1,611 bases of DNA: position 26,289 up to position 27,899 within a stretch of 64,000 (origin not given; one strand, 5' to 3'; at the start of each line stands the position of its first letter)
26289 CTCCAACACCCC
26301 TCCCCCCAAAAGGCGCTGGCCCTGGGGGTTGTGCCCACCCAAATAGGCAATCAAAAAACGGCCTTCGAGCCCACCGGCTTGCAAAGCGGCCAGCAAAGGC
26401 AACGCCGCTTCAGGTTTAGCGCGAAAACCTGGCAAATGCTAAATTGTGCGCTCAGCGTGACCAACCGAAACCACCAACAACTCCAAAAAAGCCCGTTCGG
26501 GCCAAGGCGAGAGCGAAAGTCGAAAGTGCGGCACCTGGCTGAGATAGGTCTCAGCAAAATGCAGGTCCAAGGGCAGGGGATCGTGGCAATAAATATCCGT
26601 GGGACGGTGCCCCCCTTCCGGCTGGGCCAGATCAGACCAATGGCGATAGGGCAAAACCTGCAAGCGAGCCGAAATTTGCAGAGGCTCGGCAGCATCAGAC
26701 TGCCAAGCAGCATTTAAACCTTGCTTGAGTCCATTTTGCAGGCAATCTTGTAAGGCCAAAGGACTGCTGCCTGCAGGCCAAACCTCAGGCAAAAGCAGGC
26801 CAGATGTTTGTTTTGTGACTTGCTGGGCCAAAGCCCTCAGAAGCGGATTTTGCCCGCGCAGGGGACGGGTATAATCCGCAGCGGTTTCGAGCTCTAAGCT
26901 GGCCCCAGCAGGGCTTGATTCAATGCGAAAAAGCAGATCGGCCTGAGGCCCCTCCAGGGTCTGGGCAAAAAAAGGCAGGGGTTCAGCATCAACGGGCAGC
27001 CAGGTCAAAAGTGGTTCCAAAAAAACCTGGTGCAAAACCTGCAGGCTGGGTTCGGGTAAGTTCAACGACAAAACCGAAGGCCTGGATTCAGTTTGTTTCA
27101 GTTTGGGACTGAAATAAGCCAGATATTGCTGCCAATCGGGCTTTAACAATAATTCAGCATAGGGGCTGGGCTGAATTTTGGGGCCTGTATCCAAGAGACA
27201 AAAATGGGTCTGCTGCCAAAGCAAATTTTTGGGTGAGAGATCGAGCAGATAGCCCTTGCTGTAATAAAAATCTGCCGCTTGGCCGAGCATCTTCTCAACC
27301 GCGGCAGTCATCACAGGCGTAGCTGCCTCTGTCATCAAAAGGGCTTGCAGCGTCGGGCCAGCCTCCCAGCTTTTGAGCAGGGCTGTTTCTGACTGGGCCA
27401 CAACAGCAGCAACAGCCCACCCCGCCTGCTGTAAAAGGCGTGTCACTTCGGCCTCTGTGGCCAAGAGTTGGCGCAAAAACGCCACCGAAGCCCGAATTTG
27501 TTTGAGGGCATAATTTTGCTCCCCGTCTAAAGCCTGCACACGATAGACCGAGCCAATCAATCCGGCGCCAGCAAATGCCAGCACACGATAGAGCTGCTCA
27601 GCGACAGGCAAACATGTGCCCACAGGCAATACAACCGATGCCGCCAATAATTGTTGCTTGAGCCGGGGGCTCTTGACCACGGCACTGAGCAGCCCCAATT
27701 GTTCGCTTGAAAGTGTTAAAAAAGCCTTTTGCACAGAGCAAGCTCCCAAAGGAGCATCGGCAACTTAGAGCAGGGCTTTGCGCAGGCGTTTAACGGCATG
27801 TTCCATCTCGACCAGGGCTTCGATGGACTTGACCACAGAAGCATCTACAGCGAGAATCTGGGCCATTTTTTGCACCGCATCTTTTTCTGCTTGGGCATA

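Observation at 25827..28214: Eukaryotic-like protein-kinase-fold protein in an operon with a TerB-like protein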

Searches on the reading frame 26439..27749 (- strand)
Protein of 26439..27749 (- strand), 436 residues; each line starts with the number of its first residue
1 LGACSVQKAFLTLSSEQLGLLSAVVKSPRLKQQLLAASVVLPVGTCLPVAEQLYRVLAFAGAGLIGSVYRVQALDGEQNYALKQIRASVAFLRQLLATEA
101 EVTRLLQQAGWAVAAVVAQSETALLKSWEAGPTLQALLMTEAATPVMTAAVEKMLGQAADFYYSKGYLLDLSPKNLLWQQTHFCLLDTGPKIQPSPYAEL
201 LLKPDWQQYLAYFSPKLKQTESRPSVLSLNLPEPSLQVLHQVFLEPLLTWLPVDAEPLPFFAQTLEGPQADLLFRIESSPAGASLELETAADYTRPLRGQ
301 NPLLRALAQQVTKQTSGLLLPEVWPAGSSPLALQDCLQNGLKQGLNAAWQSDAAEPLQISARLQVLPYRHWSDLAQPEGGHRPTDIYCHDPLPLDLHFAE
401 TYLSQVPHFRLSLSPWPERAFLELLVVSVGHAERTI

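Call 3: search_protein_families(library=pfam, proteins=[window:26439-27749:-], max_evalue=1)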
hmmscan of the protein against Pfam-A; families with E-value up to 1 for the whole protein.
window:26439-27749:- (436 aa): 2 families
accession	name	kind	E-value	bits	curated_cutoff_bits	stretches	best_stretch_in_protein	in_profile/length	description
PF01163.29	RIO1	-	0.013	15.5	22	1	77-219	35-180/187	RIO domain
PF00069.31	Pkinase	-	0.088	12.6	31.7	1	56-186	3-140/263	Protein kinase domain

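Call 4: search_protein_families(library=ncbifam, proteins=[window:26439-27749:-], max_evalue=1)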
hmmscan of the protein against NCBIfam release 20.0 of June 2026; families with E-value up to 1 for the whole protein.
window:26439-27749:- (436 aa): 1 family
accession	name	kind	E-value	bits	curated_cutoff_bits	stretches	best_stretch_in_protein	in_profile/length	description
NF047741.1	antiphage_MADS6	equivalog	0.14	10.6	460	1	52-106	495-548/612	methylation-associated defense system protein kinase MAD6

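Call 5: search_protein_families(library=padloc, proteins=[window:26439-27749:-], max_evalue=1)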
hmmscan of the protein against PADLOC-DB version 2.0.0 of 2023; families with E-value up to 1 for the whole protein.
window:26439-27749:- (436 aa): 3 families
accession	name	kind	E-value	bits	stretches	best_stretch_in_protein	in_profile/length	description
PDLC04054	PD-T4-6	-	0.015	12.8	1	54-180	12-146/347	-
PDLC04047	PD-T4-6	-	0.026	11.6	1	53-88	11-47/327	-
PDLC04042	PD-T4-6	-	0.038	11.6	1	52-181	9-145/292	-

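Call 6: find_homologous_proteins(query=window:26439-27749:-)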
Query window:26439-27749:- (436 aa): 8 proteins with E <= 0.001 among 8000 candidates.
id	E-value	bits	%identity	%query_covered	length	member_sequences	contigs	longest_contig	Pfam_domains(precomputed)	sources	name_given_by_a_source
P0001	3.9e-279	944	100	99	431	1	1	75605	-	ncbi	ncbi:MAG: hypothetical protein AB7I41_02735 [Candidatus Sericytochromatia bacterium]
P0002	3.7e-258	875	93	99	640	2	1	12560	-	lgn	-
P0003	5.1e-206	703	75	99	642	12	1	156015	-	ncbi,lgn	-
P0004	1.5e-72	263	42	90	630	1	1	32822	-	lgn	-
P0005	2.0e-49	187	33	98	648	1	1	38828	-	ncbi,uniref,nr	ncbi:serine/threonine-protein kinase [Archangium lipolyticum]|uniref:hypothetical protein n=1 Tax=Ar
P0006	2.4e-42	164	33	97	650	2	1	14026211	-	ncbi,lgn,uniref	ncbi:hypothetical protein [Sorangium sp. So ce1078]|uniref:hypothetical protein n=1 Tax=Sorangium sp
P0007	1.1e-40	158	31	96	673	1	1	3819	-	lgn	-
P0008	1.1e-39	155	33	97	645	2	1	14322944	-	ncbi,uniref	ncbi:hypothetical protein [Sorangium sp. So ce861]|uniref:hypothetical protein n=1 Tax=Sorangium sp.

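Call 7: search_solved_structures(query=window:26439-27749:-, max_evalue=10, show_alignments=2)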
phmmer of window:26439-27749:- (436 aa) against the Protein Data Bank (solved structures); distinct sequences matched with E-value up to 10: 2.
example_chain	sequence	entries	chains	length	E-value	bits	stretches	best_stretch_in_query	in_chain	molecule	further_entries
4bfm_A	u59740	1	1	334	0.55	12.5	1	141-222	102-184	MATERNAL EMBRYONIC LEUCINE ZIPPER KINASE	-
5xf9_A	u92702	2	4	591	2.2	10.5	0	59-132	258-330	NAD-reducing hydrogenase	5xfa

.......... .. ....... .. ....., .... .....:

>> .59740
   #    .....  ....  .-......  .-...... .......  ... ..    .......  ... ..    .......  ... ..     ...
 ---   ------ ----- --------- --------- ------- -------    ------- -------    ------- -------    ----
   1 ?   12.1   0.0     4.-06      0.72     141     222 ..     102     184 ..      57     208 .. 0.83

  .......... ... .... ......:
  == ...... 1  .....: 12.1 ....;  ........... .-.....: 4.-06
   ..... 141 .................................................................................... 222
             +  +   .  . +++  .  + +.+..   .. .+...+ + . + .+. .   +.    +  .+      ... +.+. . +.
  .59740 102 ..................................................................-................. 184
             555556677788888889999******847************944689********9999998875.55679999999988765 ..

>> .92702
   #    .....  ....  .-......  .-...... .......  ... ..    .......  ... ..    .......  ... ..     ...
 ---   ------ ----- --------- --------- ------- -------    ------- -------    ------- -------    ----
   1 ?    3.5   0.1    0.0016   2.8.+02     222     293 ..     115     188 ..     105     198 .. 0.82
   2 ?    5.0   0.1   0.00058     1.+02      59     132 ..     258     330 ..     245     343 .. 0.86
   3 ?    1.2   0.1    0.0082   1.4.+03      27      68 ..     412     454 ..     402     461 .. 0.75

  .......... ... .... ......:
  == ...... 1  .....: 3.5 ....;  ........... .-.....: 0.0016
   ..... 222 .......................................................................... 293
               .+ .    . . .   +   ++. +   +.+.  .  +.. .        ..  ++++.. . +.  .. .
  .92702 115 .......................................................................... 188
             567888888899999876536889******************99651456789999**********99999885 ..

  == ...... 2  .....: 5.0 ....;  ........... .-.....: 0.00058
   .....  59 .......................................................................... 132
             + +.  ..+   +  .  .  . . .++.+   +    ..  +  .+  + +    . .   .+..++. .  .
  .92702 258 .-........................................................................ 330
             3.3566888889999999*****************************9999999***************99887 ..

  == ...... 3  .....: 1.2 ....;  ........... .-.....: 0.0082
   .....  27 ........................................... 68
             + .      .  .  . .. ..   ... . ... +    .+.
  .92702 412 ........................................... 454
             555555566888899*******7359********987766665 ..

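Call 10: search_protein_families(library=pfam, proteins=[P0002, P0003, P0004, P0005, P0006, P0007, P0008], max_evalue=1)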
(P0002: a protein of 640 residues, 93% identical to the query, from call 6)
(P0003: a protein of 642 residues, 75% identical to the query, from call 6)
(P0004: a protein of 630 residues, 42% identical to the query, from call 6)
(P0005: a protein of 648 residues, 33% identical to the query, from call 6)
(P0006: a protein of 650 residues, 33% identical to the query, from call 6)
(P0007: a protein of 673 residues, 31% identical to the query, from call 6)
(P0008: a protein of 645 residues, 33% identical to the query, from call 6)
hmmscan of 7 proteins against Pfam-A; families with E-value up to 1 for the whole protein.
P0002 (640 aa): 2 families
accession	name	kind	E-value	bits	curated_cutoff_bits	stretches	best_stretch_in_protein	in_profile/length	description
PF00069.31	Pkinase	-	0.00083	19.3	31.7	1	51-182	3-141/263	Protein kinase domain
PF01163.29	RIO1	-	0.015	15.4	22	1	90-184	54-149/187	RIO domain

P0003 (642 aa): 1 family
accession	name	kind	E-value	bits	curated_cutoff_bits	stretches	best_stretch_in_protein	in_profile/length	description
PF01163.29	RIO1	-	0.0078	16.3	22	1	92-214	56-180/187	RIO domain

P0004 (630 aa): 1 family
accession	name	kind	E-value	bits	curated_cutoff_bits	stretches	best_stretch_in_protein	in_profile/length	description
PF14711.11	Nitr_red_bet_C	-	0.066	13.3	27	1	76-100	15-39/81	Respiratory nitrate reductase beta C-terminal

P0005 (648 aa): 1 family
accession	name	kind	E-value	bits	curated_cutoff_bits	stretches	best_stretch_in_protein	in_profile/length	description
PF00069.31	Pkinase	-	0.029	14.2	31.7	1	51-170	5-129/263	Protein kinase domain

P0006 (650 aa): 0 families

P0007 (673 aa): 1 family
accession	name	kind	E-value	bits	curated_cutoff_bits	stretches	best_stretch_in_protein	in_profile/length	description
PF00561.26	Abhydrolase_1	-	0.0073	16.4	25.8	1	516-563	54-102/245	alpha/beta hydrolase fold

P0008 (645 aa): 0 families

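Call 15: find_encoding_contigs(protein=P0003, flank=8000, max_places=3)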
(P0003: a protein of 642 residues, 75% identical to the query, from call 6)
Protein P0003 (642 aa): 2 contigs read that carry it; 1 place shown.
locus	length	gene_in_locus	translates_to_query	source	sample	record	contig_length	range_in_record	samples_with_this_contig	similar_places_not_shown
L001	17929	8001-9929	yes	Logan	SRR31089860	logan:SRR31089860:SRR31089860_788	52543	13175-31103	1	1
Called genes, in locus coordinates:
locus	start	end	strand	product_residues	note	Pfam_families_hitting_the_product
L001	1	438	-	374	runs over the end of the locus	PF00561:Abhydrolase_1 (weak), PF12146:Hydrolase_4, PF12697:Abhydrolase_6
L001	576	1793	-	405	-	-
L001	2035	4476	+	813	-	PF17764:PriA_3primeBD, PF04851:ResIII, PF00270:DEAD, PF13191:AAA_16 (faint), PF18319:Zn_ribbon_PriA, PF00271:Helicase_C (weak), PF18074:PriA_C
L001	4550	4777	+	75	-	PF03683:UPF0175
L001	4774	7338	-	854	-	-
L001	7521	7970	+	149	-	PF04391:DUF533 (faint), PF05099:TerB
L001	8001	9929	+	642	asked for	-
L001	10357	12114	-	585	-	PF00289:Biotin_carb_N, PF02222:ATP-grasp, PF02786:CPSase_L_D2, PF07478:Dala_Dala_lig_C, PF25984:BSH_YknX (faint), PF02785:Biotin_carb_C, PF00364:Biotin_lipoyl, PF25917:BSH_RND (weak), +3 more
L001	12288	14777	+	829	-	-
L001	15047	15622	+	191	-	-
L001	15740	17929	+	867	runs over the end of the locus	-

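Call 16: find_encoding_contigs(protein=P0004, flank=8000, max_places=3)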
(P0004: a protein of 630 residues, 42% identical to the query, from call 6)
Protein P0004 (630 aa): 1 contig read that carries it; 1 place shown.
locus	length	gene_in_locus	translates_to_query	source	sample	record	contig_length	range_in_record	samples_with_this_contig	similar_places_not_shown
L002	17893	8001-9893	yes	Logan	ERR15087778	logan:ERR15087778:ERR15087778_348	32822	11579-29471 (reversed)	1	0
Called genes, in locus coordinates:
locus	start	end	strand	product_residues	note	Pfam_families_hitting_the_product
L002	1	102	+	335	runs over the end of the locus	PF01963:TraB_PrgY_gumN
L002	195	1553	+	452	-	PF22148:Fervidolysin_NPro-like (weak), PF00082:Peptidase_S8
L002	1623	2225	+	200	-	PF01928:CYTH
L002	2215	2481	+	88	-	-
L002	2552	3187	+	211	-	PF24607:CBM_AftD (faint)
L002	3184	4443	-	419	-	PF03033:Glyco_transf_28, PF06722:EryCIII-like_C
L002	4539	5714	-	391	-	PF00753:Lactamase_B (faint), PF19583:ODP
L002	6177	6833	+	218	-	PF00877:NLPC_P60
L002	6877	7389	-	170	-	-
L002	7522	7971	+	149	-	PF05099:TerB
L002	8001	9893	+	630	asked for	-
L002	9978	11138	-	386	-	PF13433:Peripla_BP_5, PF13458:Peripla_BP_6, PF01094:ANF_receptor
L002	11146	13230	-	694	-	PF00069:Pkinase, PF07714:PK_Tyr_Ser-Thr, PF03109:ABC1 (weak), PF17667:Pkinase_fungal (weak), PF13429:TPR_15 (weak), PF13371:TPR_9, PF14559:TPR_19, PF13424:TPR_12, +18 more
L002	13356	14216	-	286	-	PF13584:BatD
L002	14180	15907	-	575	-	PF00437:T2SSE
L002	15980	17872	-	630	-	PF02310:B12-binding, PF04055:Radical_SAM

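Call 17: find_encoding_contigs(protein=P0005, flank=8000, max_places=3)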
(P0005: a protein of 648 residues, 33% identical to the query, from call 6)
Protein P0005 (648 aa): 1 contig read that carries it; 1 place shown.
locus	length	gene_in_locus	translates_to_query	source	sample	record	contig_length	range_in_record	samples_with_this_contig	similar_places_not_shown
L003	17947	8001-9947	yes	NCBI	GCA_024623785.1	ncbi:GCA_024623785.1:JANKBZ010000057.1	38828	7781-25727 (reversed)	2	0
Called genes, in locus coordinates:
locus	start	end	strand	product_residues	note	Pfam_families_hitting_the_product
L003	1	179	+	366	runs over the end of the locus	-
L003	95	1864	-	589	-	PF03068:PAD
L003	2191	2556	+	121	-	-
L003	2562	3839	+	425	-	PF00756:Esterase, PF12697:Abhydrolase_6 (faint), PF12146:Hydrolase_4 (weak), PF07719:TPR_2 (faint)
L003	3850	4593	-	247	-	PF11617:Cu-binding_MopE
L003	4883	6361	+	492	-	PF24981:Beta-prop_ATRN-LZTR1 (weak), PF13415:Beta-prop_FBX42 (faint), PF01344:Kelch_1 (faint), PF07646:Kelch_2 (faint), PF13418:Beta-prop_TYW4 (weak), PF13964:Beta-prop_Calicin (faint)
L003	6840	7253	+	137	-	-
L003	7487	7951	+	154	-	PF05099:TerB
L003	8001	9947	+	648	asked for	-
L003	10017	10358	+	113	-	PF03466:LysR_substrate (weak)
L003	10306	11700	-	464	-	PF00512:HisKA, PF02518:HATPase_c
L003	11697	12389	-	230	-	PF00072:Response_reg, PF00486:Trans_reg_C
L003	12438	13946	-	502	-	-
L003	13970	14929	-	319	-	-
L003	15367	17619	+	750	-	-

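Call 18: find_encoding_contigs(protein=P0006, flank=8000, max_places=2)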
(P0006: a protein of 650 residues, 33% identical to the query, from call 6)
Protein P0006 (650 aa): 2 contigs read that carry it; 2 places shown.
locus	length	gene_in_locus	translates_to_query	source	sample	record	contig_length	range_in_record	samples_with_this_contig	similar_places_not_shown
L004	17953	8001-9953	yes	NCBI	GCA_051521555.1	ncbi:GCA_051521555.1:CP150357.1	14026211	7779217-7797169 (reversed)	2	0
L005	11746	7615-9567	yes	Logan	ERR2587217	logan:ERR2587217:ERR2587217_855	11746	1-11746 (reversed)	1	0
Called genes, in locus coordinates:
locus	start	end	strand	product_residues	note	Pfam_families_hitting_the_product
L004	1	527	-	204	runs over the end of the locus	-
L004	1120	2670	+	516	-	-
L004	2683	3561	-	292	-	PF01740:STAS, PF13466:STAS_2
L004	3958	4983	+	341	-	PF00756:Esterase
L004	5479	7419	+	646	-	-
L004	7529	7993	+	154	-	PF05099:TerB (weak)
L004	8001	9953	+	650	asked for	-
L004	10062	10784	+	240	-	PF19583:ODP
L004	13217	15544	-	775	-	PF12770:CHAT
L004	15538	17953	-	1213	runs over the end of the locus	PF13424:TPR_12, PF24885:TPR_NPHP3, PF13374:TPR_10, PF13424:TPR_12, PF13374:TPR_10, PF13424:TPR_12, PF13374:TPR_10, PF17874:TPR_MalT, +44 more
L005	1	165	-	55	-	?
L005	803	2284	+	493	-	-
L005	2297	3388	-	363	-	PF01740:STAS, PF13466:STAS_2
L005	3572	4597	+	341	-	PF00756:Esterase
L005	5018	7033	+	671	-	-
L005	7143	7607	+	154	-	PF05099:TerB (weak)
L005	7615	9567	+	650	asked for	-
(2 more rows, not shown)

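Call 19: find_encoding_contigs(protein=P0007, flank=8000, max_places=2)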
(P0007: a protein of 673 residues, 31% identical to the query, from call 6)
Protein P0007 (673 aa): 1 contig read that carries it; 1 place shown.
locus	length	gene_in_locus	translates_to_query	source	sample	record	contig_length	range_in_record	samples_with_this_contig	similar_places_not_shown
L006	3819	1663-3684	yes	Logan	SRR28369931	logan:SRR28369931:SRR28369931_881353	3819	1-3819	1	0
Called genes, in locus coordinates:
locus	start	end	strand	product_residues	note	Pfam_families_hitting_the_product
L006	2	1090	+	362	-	?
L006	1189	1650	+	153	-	PF05099:TerB (weak)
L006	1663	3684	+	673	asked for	-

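Call 20: find_encoding_contigs(protein=P0002, flank=8000, max_places=2)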
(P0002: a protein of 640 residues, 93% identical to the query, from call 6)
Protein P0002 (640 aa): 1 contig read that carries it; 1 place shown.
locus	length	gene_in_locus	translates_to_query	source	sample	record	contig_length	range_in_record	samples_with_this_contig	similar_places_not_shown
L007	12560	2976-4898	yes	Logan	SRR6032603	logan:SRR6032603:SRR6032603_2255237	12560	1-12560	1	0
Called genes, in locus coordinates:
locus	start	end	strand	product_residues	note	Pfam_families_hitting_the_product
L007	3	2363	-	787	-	?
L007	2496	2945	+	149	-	PF05099:TerB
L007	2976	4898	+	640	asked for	-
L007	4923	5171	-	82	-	-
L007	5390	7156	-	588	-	PF00289:Biotin_carb_N, PF02222:ATP-grasp (weak), PF02786:CPSase_L_D2, PF07478:Dala_Dala_lig_C, PF25917:BSH_RND (faint), PF02785:Biotin_carb_C, PF25997:BSH_YhbJ (faint), PF00364:Biotin_lipoyl, +2 more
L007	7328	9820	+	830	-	-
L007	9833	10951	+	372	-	PF07676:PD40 (faint)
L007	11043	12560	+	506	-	?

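Call 33: predict_structure(alignment_id=A2)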
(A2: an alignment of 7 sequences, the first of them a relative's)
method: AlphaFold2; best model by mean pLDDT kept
length: 640 residues; sequences in the alignment: 7
mean_pLDDT: 68.5   pTM: 0.65
mean pLDDT of the five models: 68.5, 67.3, 62.5, 58.8, 56.8
residues with pLDDT >= 90: 98; 70-90: 306; 50-70: 81; < 50: 155
segments of 3 or more residues with pLDDT < 50: 1-6, 215-361
pLDDT, mean of each block of 10 residues (from residue 1): 46 55 57 69 81 77 86 87 63 86 90 84 89 86 91 87 86 91 74 82 85 49 31 27 24 24 23 24 24 31 37 31 28 31 31 35 62 82 78 72 86 69 84 85 80 89 90 69 73 79 86 87 82 92 89 89 72 78 91 86 90 72 78 91
secondary structure, 60 per line:
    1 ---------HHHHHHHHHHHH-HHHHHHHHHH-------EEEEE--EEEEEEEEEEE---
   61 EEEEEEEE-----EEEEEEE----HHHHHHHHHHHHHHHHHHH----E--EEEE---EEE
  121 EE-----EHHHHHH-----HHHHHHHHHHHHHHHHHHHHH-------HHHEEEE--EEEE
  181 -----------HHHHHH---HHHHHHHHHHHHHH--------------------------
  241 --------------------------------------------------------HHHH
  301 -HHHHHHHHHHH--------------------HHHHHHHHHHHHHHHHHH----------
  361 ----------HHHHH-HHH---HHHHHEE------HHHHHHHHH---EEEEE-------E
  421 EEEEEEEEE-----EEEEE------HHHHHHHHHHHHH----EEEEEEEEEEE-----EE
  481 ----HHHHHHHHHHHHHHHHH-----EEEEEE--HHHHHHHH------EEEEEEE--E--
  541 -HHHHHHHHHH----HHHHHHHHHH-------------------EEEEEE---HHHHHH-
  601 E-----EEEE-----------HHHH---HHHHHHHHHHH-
elements in order: H10-21 H23-32 E40-44 E47-57 E61-68 E74-80 H85-103 E111-114 E118-122 H129-134 H140-160 E171-174 E177-180 H192-197 H201-214 H297-300 H302-312 H333-350 H371-375 H383-387 H396-404 E408-412 E420-429 E435-439 H446-458 E463-473 H485-501 E507-512 H515-522 E529-535 H542-551 H556-565 E585-590 H594-599 E607-610 H622-625 H629-639

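Call 36: fold_search(model_id=the predicted structure, library=pdb)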
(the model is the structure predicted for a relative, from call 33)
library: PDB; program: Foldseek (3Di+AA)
matches with E <= 10: 1991; with E <= 0.001: 1409
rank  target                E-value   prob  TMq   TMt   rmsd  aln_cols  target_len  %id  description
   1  5xka_A                3.3e-07  1.00  0.19  0.41  10.6       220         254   22  Crystal structure of M.tuberculosis PknI kinase domain (released 2018-05-16)
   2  5m06_B                3.7e-07  1.00  0.19  0.43   9.9       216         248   21  Crystal structure of Mycobacterium tuberculosis PknI kinase domain (released 2017-01-11)
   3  5m07_A                4.0e-07  1.00  0.18  0.41   6.0       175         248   23  Crystal structure of Mycobacterium tuberculosis PknI kinase domain, C20A mutant (released 2017-01-11)
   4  5xka_B                4.2e-07  1.00  0.18  0.40   6.8       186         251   22  Crystal structure of M.tuberculosis PknI kinase domain (released 2018-05-16)
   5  5m06_A                7.0e-07  1.00  0.19  0.42   6.7       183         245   21  Crystal structure of Mycobacterium tuberculosis PknI kinase domain (released 2017-01-11)
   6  5m08_A                7.5e-07  1.00  0.18  0.40   6.0       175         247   24  Crystal structure of Mycobacterium tuberculosis PknI kinase domain, C20A_R136A double mutant (released 2017-01-11)
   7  5m07_B                8.9e-07  1.00  0.20  0.47   4.1       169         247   24  Crystal structure of Mycobacterium tuberculosis PknI kinase domain, C20A mutant (released 2017-01-11)
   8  4d2s                  9.9e-07  1.00  0.20  0.47   6.6       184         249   19  Human TTK in complex with a Dyrk1B inhibitor (released 2015-04-22)
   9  5m08_B                9.9e-07  1.00  0.18  0.40   5.8       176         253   25  Crystal structure of Mycobacterium tuberculosis PknI kinase domain, C20A_R136A double mutant (released 2017-01-11)
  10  5y7z_A                1.1e-06  1.00  0.19  0.37   8.6       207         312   19  Complex structure of cyclin G-associated kinase with gefitinib (released 2018-08-29)
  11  5m09_A                1.1e-06  1.00  0.18  0.41   5.8       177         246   24  Crystal structure of Mycobacterium tuberculosis PknI kinase domain, C20A_R136N double mutant (released 2017-01-11)
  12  6ix4_A                1.1e-06  1.00  0.24  0.37  10.3       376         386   12  Structure of an epoxide hydrolase from Aspergillus usamii E001 (AuEH2) at 1.51 Angstroms resolution (released 2019-12-11)
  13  3otv_C                1.2e-06  1.00  0.21  0.46   4.4       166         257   21  Crystal structure of the intracellular domain of Rv3910 from Mycobacterium tuberculosis (released 2012-02-08)
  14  4c4h                  1.5e-06  1.00  0.22  0.52   4.3       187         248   20  Structure-based design of orally bioavailable pyrrolopyridine inhibitors of the mitotic kinase MPS1 (released 2013-12-04)
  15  5m09_B                2.0e-06  1.00  0.20  0.48   3.8       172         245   26  Crystal structure of Mycobacterium tuberculosis PknI kinase domain, C20A_R136N double mutant (released 2017-01-11)
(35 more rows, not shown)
